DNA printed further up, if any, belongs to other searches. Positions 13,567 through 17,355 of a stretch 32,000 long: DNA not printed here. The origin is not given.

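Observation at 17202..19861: Two operon-leading proteins (352 aa and ~535-549 aa) with no recognisable domain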

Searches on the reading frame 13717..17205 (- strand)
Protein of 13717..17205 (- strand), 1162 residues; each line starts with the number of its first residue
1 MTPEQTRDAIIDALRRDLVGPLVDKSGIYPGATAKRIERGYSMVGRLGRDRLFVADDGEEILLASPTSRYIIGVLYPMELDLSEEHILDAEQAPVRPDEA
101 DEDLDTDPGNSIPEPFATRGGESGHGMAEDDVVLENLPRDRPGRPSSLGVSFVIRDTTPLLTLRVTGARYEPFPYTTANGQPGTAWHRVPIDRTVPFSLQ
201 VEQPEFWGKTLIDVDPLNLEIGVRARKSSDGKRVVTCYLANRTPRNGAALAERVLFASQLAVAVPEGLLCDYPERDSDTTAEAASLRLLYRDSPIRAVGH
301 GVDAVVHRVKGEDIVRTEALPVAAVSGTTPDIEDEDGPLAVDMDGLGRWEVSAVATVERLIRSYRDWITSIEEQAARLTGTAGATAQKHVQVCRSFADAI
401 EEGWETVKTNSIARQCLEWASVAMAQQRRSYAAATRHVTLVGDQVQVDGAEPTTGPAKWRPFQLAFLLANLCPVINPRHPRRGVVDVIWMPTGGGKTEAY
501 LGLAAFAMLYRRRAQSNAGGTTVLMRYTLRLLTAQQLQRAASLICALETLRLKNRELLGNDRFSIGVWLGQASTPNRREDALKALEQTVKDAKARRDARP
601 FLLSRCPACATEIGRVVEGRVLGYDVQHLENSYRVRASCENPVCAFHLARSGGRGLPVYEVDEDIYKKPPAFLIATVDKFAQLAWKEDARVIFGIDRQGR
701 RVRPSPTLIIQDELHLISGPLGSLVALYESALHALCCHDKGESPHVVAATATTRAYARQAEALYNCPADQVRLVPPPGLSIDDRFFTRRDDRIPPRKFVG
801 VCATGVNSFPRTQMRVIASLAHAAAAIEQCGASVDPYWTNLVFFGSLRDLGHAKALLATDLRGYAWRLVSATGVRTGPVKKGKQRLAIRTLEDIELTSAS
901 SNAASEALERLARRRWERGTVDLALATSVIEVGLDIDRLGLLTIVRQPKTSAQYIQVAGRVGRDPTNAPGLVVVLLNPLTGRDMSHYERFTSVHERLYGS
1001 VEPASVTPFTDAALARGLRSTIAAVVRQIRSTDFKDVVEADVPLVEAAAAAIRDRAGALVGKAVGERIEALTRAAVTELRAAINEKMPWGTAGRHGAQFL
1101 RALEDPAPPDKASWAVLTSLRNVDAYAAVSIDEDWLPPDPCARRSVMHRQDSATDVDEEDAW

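Call 5: search_protein_families(library=pfam, proteins=[window:13717-17205:-], max_evalue=1)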
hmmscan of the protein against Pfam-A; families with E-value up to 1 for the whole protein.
window:13717-17205:- (1162 aa): 4 families
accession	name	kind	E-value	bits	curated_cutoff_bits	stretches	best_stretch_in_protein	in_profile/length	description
PF00271.37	Helicase_C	-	2.6e-07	31.3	23.5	1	914-963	59-108/110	Helicase conserved C-terminal domain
PF00270.35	DEAD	-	8.1e-06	26.1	26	1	488-551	19-75/167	DEAD/DEAH box helicase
PF22590.2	Cas3-like_C_2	-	0.00028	21.6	27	1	903-964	46-104/106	CRISPR-associated nuclease/helicase Cas3, C-terminal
PF21856.2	EspB_PPE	-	0.033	14.8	27.7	1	348-395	46-93/152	ESX-1 secretion-associated protein EspB, PPE domain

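Call 6: search_protein_families(library=padloc, proteins=[window:13717-17205:-], max_evalue=1)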
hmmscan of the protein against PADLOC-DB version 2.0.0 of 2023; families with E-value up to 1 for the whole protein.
window:13717-17205:- (1162 aa): 27 families (the best 25 are shown)
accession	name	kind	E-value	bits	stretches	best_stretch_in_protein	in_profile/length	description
PDLC02575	DrmA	-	1.5e-177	590.1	2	340-694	9-353/837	DrmA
PDLC02571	DrmA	-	5.6e-151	502.5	4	705-1044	848-1176/1282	DrmA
PDLC02567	DrmA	-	3.4e-120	400.3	2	55-696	565-1239/1750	DrmA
PDLC02577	DrmA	-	1.1e-86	289.6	2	703-1027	230-563/697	DrmA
PDLC02568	DrmA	-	4.9e-69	231.5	1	599-1027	28-478/611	DrmA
PDLC02576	DrmA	-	7.4e-48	161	3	485-695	531-726/1235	DrmA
PDLC02574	DrmA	-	2.5e-28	96.8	1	909-1070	24-187/269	DrmA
PDLC02896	DpdJ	-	1.2e-13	47.7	2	922-990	582-648/1487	DpdJ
PDLC02573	DrmA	-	1.1e-07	28.2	1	900-1016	775-888/1018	DrmA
PDLC01710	Cas3a1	-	2.3e-05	21.1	1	922-975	505-556/745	Cas3_1_CAS-I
PDLC02569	DrmA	-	3.3e-05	19.8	1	924-992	833-898/1095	DrmA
PDLC02503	BrxHI|BrxHII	-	8.8e-05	19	1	910-969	288-347/698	BrxHI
PDLC01765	Cas3c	-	0.00017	18.6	1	906-996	412-490/612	-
PDLC02893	DpdJ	-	0.00019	17.5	1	920-992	591-661/876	DpdJ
PDLC01252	Cas3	-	0.00036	18.1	1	910-988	240-310/324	CAS-I; effector_G3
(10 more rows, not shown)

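Call 40: search_protein_families(library=ncbifam, proteins=[window:13717-17205:-], max_evalue=0.1)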
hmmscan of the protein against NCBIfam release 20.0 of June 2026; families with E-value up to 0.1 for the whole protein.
window:13717-17205:- (1162 aa): 23 families
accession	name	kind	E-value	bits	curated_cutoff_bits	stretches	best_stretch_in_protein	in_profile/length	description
NF038325.1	DISARM_DrmAS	equivalog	4.7e-231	770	950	2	56-695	18-683/1165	DISARM system helicase DrmA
NF038326.1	DISARM_DrmAL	exception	3.3e-149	498.6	999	4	705-1046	889-1218/1329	DISARM system helicase DrmA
NF041067.1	DpdJ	equivalog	2.7e-12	45.2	800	2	921-991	573-641/1482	protein DpdJ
TIGR03817.1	DECH_helic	hypoth_equivalog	2.2e-07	29.5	874.1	1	913-984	322-393/742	helicase/secretion neighborhood putative DEAH-box helicase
NF008163.0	PRK10917.1-1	equivalog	0.00045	18.6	796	1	915-969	537-592/692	ATP-dependent DNA helicase RecG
NF008166.0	PRK10917.1-4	equivalog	0.00049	18.3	864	1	915-968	550-604/705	ATP-dependent DNA helicase RecG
NF008642.0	PRK11634.1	equivalog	0.00051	18.5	989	1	897-1077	271-445/628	DEAD/DEAH family ATP-dependent RNA helicase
TIGR00643.1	recG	equivalog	0.00054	18.8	659.4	1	915-979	503-566/629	ATP-dependent DNA helicase RecG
NF008164.0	PRK10917.1-2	equivalog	0.00062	18.1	785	1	913-972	538-598/704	ATP-dependent DNA helicase RecG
NF008394.0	PRK11192.1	equivalog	0.00093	18.1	507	1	914-975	291-350/441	ATP-dependent RNA helicase SrmB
NF008167.0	PRK10917.2-1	equivalog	0.0013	16.9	995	1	913-993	579-656/744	ATP-dependent DNA helicase RecG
NF008168.0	PRK10917.2-2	equivalog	0.0018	16.6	718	1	915-973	632-691/795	ATP-dependent DNA helicase RecG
TIGR00580.2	mfd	equivalog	0.0025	16.2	800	1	901-967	676-742/907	transcription-repair coupling factor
NF053711.1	RNA_heli_RhlE1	exception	0.0058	15.4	750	1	911-967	285-341/434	RNA helicase RhlE1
NF008165.0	PRK10917.1-3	equivalog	0.013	14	711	1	914-968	529-584/692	ATP-dependent DNA helicase RecG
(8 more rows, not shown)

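Call 41: search_dna_similar(query=window:13717-17205:-, collection=plasmids, mode=protein, max_rows=40, max_evalue=1e-10)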
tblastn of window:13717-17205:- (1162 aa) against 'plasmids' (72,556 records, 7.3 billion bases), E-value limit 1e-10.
Records with a match: 104; places in all: 109; records where one place covers at least 80% of the query: 40.
Best place of each record, by identity: <60% 104.
By first word of the organism name: Bacillus 17; Nostoc 7; Rhizobium 7; Halobacterium 6; Streptomyces 5; Deinococcus 3; Planktothrix 3; Lactiplantibacillus 3; Rhodococcus 2; Trichormus 2; and 41 more.
By predicted mobility (MOB-suite, as given by PLSDB): non-mobilizable 72; conjugative 21; mobilizable 11.
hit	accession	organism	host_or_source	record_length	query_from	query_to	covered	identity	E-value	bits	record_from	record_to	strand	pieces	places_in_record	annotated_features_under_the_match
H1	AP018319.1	Nostoc sp. HK-01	-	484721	5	1136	97%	34.1%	9e-145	491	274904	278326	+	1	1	helicase domain protein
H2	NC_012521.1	Rhodococcus opacus B4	-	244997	58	1032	84%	36.1%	1e-126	437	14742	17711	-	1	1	helicase-related protein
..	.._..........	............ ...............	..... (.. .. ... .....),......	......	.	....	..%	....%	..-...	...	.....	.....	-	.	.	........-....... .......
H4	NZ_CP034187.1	Deinococcus psychrotolerans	whole organism,R2A medium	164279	66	1028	83%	35.4%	2e-127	439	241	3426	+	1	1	helicase-related protein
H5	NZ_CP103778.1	Bacillus toyonensis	cell culture,Commercial plant nursery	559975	5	1029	88%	33.0%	4e-131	451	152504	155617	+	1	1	DEAD/DEAH box helicase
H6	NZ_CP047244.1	Trichormus variabilis 0441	cell culture,thermal spring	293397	2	1027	88%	32.8%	3e-97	349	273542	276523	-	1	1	drmA: DISARM system helicase DrmA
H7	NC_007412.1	Trichormus variabilis ATCC 29413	-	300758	2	1027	88%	32.8%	3e-97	349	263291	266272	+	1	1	drmA: DISARM system helicase DrmA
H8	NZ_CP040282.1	Nostoc sp. C057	Phaeoceros,pure culture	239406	2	1027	88%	32.8%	5e-100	358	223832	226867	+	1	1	drmA: DISARM system helicase DrmA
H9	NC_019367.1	Paracoccus marcusii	-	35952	2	1029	88%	32.5%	1e-93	338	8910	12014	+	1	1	drmA: DISARM system helicase DrmA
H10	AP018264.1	Scytonema sp. NIES-4073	-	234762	2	1027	88%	32.5%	9e-99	354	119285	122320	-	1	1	helicase-like protein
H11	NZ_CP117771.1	Nostoc sp. UHCC 0926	whole organism,lichen surface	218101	2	1027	88%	32.4%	9e-97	348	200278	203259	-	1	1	drmA: DISARM system helicase DrmA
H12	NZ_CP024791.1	Nostoc flagelliforme CCNUN1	cell culture,desert soil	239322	2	1027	88%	32.4%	6e-96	345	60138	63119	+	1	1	drmA: DISARM system helicase DrmA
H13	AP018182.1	Nostoc carneum NIES-2107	-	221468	2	1027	88%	32.3%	5e-94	340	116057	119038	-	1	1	helicase-like protein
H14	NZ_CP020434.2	Bacillus sp. FDAARGOS_235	Homo sapiens,blood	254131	5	1033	89%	32.2%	1e-132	455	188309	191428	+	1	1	helicase-related protein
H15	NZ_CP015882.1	Ensifer adhaerens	silty clay loam soil (pH 6.1)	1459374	2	1029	88%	32.0%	6e-84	309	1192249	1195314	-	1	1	none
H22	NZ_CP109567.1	Nocardia sp. NBC_01377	-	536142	46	1028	85%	32.9%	1e-87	320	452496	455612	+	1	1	drmA: DISARM system helicase DrmA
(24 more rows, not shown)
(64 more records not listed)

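Call 42: get_annotated_region(hit=H5, flank=8000)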
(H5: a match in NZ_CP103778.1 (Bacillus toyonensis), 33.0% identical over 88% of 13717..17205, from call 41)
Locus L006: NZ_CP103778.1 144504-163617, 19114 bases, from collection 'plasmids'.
description: Bacillus toyonensis strain DC11 plasmid pDC11_1, complete sequence
organism: Bacillus toyonensis (NCBI taxid 155322)
taxonomy: Bacteria; Bacillota; Bacilli; Bacillales; Bacillaceae; Bacillus; Bacillus toyonensis
host: -; source: cell culture,Commercial plant nursery; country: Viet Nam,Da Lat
typing (MOB-suite, as given by PLSDB): non-mobilizable; replicon rep_cluster_164
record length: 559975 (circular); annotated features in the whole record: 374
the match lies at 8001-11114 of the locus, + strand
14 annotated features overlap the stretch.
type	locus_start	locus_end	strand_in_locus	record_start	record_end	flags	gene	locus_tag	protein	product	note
CDS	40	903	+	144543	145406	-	-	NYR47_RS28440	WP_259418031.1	HNH endonuclease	-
CDS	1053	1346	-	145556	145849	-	-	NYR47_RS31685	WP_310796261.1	recombinase family protein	GO:0006310 - DNA recombination [Evidence IEA]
CDS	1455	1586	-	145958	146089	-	-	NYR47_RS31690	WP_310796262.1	recombinase family protein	-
CDS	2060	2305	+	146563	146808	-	-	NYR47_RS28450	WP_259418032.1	hypothetical protein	-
CDS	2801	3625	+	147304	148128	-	-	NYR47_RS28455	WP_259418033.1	DUF2971 domain-containing protein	-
CDS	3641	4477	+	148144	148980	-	-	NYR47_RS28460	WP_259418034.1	hypothetical protein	-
CDS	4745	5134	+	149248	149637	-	-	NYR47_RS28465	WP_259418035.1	hypothetical protein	-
CDS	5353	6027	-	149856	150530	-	-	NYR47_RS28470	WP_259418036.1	hypothetical protein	-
CDS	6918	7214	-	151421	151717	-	-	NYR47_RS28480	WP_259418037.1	hypothetical protein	-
CDS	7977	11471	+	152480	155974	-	-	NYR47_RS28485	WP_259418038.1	DEAD/DEAH box helicase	-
CDS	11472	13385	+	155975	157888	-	-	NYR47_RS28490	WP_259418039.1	DUF1998 domain-containing protein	-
CDS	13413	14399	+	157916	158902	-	-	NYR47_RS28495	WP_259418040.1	hypothetical protein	-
CDS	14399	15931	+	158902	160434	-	-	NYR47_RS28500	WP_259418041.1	hypothetical protein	-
CDS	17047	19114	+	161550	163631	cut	-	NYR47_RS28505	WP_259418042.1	hypothetical protein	-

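Call 43: get_annotated_region(hit=H2, flank=8000)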
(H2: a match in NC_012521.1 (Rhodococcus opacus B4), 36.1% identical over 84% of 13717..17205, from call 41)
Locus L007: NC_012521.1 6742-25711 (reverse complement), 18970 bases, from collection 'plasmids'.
description: Rhodococcus opacus B4 plasmid pROB02, complete sequence
organism: Rhodococcus opacus B4 (NCBI taxid 632772)
taxonomy: Bacteria; Actinomycetota; Actinomycetes; Mycobacteriales; Nocardiaceae; Rhodococcus; Rhodococcus opacus; Rhodococcus opacus B4
host: -; source: -; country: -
typing (MOB-suite, as given by PLSDB): mobilizable; replicon rep_cluster_313; relaxase MOBP
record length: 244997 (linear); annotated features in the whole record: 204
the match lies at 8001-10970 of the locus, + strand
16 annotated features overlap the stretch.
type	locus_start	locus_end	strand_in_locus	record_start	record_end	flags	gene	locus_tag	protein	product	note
CDS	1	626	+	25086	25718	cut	-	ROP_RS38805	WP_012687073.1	hypothetical protein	-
CDS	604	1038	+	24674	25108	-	-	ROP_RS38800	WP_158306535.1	hypothetical protein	-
CDS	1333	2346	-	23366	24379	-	-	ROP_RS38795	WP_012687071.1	DUF4268 domain-containing protein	-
CDS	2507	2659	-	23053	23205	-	-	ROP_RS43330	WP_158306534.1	hypothetical protein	-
CDS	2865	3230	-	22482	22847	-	-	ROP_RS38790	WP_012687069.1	hypothetical protein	-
CDS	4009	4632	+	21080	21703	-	-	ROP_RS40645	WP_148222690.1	hypothetical protein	-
CDS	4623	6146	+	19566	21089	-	-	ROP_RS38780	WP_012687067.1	hypothetical protein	-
CDS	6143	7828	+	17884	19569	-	-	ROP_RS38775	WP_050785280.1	NERD domain-containing protein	-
CDS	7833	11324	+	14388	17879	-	-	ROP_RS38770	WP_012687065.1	helicase-related protein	-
CDS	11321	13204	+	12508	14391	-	-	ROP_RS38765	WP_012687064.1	DUF1998 domain-containing protein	-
CDS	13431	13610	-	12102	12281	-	-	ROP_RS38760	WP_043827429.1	hypothetical protein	-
CDS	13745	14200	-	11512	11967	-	-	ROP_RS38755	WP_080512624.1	very short patch repair endonuclease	-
CDS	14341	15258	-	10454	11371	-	-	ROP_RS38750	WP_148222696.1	NaeI family type II restriction endonuclease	GO:0009307 - DNA restriction-modification system [Evidence IEA]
CDS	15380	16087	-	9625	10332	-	-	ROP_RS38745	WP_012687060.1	HNH endonuclease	-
CDS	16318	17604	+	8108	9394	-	-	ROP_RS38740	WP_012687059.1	DNA cytosine methyltransferase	-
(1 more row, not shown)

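Call 44: get_annotated_region(hit=H3, flank=8000)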
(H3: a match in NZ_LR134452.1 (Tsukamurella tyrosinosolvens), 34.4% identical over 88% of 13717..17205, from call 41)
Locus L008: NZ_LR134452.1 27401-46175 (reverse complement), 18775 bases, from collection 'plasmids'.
description: Tsukamurella tyrosinosolvens strain NCTC13231 plasmid 10, complete sequence
organism: Tsukamurella tyrosinosolvens (NCBI taxid 57704)
taxonomy: Bacteria; Actinomycetota; Actinomycetes; Mycobacteriales; Tsukamurellaceae; Tsukamurella; Tsukamurella tyrosinosolvens
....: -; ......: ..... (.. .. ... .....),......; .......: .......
typing (MOB-suite, as given by PLSDB): non-mobilizable
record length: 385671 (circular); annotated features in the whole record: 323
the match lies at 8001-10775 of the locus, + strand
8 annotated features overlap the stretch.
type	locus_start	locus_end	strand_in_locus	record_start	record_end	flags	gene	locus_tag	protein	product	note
CDS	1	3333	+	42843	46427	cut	smc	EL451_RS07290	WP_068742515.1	chromosome segregation protein SMC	GO:0030261 - chromosome condensation [Evidence IEA]; GO:0007059 - chromosome segregation [Evidence IEA]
CDS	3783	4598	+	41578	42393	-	-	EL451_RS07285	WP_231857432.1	DNA cytosine methyltransferase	-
CDS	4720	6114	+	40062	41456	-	-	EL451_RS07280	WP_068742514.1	hypothetical protein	-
CDS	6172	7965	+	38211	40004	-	-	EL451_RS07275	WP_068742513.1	UvrD-helicase domain-containing protein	-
CDS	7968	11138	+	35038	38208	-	-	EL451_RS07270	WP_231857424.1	helicase-related protein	-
CDS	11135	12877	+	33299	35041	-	-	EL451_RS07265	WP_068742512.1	DUF1998 domain-containing protein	-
CDS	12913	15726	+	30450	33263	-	-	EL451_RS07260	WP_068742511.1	DEAD/DEAH box helicase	-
CDS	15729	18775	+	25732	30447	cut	-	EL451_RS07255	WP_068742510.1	restriction endonuclease subunit M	-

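Call 45: get_annotated_region(hit=H22, flank=9000)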
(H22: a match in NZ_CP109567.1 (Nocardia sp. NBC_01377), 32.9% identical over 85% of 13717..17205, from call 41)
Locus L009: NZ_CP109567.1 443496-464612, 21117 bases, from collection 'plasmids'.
description: Nocardia sp. NBC_01377 plasmid unnamed1, complete sequence
organism: Nocardia sp. NBC_01377 (NCBI taxid 2903595)
taxonomy: Bacteria; Actinomycetota; Actinomycetes; Mycobacteriales; Nocardiaceae; Nocardia; Nocardia sp. NBC 01377
host: -; source: -; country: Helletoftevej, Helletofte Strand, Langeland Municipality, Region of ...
typing (MOB-suite, as given by PLSDB): non-mobilizable
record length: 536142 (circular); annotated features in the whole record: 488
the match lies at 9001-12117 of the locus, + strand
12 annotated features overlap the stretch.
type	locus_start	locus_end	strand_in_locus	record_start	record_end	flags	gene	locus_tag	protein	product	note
CDS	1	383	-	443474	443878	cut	-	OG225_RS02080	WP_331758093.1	hypothetical protein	-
CDS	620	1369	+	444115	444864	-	-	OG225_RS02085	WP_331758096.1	hypothetical protein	-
CDS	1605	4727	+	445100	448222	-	drmD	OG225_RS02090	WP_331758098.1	DISARM system SNF2-like helicase DrmD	-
CDS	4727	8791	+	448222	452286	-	-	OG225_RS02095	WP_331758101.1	type IIL restriction-modification enzyme MmeI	-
CDS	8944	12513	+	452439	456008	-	drmA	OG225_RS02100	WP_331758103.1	DISARM system helicase DrmA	-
CDS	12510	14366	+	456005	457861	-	-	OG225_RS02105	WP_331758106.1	DUF1998 domain-containing protein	-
CDS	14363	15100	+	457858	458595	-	drmC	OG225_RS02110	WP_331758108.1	DISARM system phospholipase D-like protein DrmC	-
CDS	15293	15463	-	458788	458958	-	-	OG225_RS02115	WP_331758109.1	hypothetical protein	-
CDS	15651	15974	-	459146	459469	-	-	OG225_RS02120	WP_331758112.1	hypothetical protein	-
CDS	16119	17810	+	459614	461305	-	-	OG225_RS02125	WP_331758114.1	TniQ family protein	-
CDS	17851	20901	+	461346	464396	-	-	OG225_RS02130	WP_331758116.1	TnsA-like heteromeric transposase endonuclease subunit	-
CDS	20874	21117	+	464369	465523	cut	-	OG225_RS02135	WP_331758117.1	TniB family NTP-binding protein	-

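Call 46: get_annotated_region(hit=H9, flank=9000)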
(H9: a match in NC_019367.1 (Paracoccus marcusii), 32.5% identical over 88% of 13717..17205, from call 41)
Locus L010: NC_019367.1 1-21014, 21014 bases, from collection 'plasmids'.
description: Paracoccus marcusii plasmid pMARC5, complete sequence
organism: Paracoccus marcusii (NCBI taxid 59779)
taxonomy: Bacteria; Pseudomonadota; Alphaproteobacteria; Rhodobacterales; Paracoccaceae; Paracoccus; Paracoccus marcusii
host: -; source: -; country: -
typing (MOB-suite, as given by PLSDB): non-mobilizable; replicon rep_cluster_1725
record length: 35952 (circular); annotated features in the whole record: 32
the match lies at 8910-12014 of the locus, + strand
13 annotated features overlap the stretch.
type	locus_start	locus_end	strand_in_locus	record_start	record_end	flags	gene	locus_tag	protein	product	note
CDS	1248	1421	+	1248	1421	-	-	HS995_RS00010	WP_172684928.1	hypothetical protein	-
CDS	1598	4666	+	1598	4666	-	drmD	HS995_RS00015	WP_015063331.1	DISARM system SNF2-like helicase DrmD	-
CDS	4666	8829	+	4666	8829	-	-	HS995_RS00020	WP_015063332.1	DNA methyltransferase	GO:0006306 - DNA methylation [Evidence IEA]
CDS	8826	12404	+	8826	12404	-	drmA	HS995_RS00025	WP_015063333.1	DISARM system helicase DrmA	-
CDS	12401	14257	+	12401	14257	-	-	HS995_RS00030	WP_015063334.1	DUF1998 domain-containing protein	-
CDS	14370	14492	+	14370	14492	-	-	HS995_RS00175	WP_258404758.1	hypothetical protein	-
CDS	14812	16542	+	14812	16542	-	-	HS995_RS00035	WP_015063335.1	DUF927 domain-containing protein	-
CDS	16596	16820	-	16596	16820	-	-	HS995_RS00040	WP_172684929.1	hypothetical protein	-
CDS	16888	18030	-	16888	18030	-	-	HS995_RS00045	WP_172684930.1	hypothetical protein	-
CDS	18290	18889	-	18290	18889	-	-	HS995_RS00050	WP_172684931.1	hypothetical protein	-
CDS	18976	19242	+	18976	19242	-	-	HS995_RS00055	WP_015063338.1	helix-turn-helix transcriptional regulator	-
CDS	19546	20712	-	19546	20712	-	-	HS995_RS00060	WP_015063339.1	AAA family ATPase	-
CDS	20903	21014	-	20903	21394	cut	-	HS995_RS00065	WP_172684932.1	hypothetical protein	-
